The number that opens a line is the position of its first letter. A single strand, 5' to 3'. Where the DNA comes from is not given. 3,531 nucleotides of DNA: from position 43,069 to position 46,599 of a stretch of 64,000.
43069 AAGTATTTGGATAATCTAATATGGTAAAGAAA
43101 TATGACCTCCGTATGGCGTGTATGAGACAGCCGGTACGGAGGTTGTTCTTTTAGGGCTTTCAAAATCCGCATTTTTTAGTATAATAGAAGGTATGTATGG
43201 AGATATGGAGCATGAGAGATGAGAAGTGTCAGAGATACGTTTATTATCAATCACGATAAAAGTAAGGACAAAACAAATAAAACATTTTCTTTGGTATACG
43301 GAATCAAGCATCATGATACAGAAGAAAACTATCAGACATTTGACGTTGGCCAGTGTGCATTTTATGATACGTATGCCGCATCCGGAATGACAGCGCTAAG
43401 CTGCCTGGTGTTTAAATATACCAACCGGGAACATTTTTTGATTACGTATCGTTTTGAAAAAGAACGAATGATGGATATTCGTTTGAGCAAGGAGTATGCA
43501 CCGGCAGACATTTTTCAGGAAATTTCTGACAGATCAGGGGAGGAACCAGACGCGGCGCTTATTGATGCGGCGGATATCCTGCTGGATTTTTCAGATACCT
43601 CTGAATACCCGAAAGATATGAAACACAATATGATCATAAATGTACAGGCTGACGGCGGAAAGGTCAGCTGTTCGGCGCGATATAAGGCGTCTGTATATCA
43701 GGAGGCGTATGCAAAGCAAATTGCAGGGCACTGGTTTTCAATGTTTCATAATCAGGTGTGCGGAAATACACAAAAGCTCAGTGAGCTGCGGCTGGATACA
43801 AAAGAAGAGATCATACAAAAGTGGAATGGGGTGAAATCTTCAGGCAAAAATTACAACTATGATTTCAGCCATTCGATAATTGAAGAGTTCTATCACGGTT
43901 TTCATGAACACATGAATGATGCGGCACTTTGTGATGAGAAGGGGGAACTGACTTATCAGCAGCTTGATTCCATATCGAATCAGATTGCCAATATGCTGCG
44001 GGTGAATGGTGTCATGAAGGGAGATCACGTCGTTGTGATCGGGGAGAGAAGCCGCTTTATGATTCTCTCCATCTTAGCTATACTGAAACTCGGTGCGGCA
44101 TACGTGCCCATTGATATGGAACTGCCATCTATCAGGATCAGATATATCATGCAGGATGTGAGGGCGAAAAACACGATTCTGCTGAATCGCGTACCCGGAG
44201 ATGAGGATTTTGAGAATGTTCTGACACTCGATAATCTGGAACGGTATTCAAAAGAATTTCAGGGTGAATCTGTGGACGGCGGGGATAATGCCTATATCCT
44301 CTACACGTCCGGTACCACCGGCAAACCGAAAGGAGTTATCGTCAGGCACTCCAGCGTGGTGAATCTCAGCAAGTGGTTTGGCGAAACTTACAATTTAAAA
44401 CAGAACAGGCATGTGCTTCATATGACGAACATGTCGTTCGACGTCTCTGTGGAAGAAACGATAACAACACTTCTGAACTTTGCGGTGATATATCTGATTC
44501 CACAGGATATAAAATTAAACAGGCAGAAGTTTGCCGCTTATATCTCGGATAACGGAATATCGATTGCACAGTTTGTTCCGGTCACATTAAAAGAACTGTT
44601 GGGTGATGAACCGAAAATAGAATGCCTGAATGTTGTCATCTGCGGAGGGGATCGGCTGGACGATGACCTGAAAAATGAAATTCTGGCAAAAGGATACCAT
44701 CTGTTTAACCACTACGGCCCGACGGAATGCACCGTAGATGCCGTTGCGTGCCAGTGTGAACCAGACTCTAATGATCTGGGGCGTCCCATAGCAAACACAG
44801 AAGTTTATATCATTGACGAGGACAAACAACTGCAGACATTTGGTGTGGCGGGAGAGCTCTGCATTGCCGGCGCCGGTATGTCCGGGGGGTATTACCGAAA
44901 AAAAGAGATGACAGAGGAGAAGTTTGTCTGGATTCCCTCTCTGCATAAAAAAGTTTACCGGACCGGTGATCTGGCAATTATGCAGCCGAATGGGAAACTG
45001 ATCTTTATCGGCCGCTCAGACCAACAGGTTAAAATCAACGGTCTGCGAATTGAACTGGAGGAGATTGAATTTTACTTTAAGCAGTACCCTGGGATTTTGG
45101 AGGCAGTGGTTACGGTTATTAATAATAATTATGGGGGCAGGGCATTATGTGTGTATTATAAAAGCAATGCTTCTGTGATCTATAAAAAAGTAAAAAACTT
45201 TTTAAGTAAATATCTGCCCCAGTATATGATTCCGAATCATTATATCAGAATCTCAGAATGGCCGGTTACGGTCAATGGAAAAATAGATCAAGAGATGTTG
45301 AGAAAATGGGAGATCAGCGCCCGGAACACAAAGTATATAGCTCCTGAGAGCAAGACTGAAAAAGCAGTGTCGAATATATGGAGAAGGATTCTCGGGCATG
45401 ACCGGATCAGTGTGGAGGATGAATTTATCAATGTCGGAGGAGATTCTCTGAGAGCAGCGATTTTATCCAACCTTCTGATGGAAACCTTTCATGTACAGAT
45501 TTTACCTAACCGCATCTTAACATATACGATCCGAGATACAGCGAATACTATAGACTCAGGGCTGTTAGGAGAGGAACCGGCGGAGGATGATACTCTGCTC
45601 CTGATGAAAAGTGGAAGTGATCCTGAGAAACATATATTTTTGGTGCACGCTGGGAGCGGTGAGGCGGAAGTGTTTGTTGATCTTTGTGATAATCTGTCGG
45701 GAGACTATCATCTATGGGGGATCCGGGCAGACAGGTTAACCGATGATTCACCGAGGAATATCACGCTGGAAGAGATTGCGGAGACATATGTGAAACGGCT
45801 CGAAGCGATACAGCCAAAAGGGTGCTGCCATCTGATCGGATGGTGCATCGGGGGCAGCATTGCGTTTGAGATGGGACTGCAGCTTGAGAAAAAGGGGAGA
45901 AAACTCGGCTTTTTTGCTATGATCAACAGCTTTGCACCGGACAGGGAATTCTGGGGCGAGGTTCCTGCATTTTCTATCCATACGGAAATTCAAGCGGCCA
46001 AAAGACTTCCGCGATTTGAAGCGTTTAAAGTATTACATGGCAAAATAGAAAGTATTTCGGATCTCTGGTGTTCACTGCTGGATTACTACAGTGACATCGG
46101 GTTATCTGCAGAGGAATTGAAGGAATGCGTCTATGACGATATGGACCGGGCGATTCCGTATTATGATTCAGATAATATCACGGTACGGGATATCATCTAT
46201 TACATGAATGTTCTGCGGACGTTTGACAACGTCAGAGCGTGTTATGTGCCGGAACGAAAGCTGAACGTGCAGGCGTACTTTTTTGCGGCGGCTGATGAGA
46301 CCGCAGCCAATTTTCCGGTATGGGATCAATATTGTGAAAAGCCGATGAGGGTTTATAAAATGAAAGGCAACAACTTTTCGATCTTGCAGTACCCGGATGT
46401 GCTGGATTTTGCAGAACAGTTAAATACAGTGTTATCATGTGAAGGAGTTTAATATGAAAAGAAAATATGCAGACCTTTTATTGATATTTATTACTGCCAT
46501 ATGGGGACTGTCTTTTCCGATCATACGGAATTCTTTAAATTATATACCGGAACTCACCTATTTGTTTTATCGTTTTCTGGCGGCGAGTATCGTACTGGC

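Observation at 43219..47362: Stand-alone C*-A-T-TE NRPS with a Cys-nucleophile thioesterase lacking the usual His, coupled to an EamA exporter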

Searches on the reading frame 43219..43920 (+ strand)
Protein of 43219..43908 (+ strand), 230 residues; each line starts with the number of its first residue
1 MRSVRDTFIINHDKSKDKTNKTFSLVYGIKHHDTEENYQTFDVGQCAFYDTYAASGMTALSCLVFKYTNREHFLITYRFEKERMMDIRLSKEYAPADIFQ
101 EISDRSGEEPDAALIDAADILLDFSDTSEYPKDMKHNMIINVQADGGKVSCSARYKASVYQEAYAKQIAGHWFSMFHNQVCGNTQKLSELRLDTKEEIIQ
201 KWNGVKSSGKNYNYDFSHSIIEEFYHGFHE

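Call 10: search_solved_structures(query=window:43219-43908:+, max_evalue=10, show_alignments=3)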
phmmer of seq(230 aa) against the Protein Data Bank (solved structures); distinct sequences matched with E-value up to 10: 0.

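Call 39: search_solved_structures(query=A3, max_evalue=1, show_alignments=2)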
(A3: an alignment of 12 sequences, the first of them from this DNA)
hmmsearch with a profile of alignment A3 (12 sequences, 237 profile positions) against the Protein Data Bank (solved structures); distinct sequences matched with E-value up to 1: 20.
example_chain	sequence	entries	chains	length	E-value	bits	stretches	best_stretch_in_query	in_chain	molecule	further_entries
2jgp_A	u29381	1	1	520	2.1e-11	47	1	47-195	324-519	TYROCIDINE SYNTHETASE 3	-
9bfd_B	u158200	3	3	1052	1.3e-06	31.4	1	146-236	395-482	Tyrocidine synthase 2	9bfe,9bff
8hlk_A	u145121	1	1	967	1.9e-06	30.8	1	145-235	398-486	Microcystin synthetase B (Fragment)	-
6mfy_A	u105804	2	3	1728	7.5e-05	25.6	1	116-226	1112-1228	Linear gramicidin synthase subunit A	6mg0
9be3_A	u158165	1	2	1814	8.1e-05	25.5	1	116-226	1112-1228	Linear gramicidin synthase subunit A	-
9be4_A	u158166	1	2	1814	8.1e-05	25.5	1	116-226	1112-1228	Linear gramicidin synthase subunit A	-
9meh_A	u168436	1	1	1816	8.1e-05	25.5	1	116-226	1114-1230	Linear gramicidin synthase subunit A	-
6mfz_A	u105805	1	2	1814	8.2e-05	25.5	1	116-226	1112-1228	Linear gramicidin synthase subunit A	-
9rde_A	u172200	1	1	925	0.00011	25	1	124-199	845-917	Bacitracin synthase 3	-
6oyf_A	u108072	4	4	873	0.0082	18.9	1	147-236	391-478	Txo1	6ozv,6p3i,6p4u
6mfx_A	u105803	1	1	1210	0.015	18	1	116-201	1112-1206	Linear gramicidin synthase subunit A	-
6mfw_A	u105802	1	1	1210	0.019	17.7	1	116-201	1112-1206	Linear gramicidin synthase subunit A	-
2vsq_A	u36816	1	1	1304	0.025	17.3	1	149-203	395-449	SURFACTIN SYNTHETASE SUBUNIT 3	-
6p1j_A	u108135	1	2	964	0.03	17.1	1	149-235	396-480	Txo2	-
8f7h_A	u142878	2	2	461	0.059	16.1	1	148-194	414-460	Surfactin synthetase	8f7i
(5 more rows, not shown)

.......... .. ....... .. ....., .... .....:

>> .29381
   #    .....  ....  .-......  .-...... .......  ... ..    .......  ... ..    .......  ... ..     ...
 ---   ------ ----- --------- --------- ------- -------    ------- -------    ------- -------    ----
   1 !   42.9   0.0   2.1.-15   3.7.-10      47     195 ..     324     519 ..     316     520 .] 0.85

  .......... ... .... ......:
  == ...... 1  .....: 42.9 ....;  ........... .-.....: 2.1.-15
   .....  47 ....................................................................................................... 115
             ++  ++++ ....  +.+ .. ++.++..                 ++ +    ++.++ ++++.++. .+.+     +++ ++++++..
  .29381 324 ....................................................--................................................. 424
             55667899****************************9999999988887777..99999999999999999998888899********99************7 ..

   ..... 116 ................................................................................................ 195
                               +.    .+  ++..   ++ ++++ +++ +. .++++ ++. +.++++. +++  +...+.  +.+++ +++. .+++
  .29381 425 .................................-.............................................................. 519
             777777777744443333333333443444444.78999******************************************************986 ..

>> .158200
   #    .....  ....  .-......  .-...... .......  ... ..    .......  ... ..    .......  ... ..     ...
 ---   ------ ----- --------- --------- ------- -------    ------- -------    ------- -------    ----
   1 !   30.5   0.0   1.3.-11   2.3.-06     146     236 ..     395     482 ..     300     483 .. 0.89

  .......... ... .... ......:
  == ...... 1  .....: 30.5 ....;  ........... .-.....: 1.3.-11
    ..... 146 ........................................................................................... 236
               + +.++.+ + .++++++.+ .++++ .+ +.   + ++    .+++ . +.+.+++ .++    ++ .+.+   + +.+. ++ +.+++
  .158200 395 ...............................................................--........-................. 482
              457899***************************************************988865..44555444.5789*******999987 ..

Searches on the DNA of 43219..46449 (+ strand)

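Call 26: search_rna_families(sources=[L006, L007, L009, L011, L012, L013, L014], threshold=gathering)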
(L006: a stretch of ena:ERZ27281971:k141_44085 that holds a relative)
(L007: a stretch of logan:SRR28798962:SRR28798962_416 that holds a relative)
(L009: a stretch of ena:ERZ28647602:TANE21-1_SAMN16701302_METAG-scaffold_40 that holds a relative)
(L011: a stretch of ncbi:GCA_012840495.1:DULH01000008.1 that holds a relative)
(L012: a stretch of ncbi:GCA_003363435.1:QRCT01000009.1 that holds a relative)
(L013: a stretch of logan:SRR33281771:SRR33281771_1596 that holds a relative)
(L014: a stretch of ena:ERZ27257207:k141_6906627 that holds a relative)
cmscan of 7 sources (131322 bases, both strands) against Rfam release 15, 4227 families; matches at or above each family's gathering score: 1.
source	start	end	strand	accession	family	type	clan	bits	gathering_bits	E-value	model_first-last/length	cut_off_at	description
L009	5553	5654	+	RF00167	Purine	Cis-reg; riboswitch;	CL00123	83.1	37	3.9e-13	1-102/102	no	Purine riboswitch aptamer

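Call 61: search_rna_families(source=L007, start=7250, end=8030, threshold=evalue, max_evalue=1)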
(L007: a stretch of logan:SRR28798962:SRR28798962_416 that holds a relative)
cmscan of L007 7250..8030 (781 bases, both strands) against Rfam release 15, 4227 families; matches with E-value up to 1: 0.
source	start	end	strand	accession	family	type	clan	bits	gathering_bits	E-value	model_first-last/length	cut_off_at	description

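Call 62: search_rna_families(source=L013, start=7400, end=8030, threshold=evalue, max_evalue=1)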
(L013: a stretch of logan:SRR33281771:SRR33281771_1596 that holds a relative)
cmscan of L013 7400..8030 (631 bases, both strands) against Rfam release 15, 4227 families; matches with E-value up to 1: 0.
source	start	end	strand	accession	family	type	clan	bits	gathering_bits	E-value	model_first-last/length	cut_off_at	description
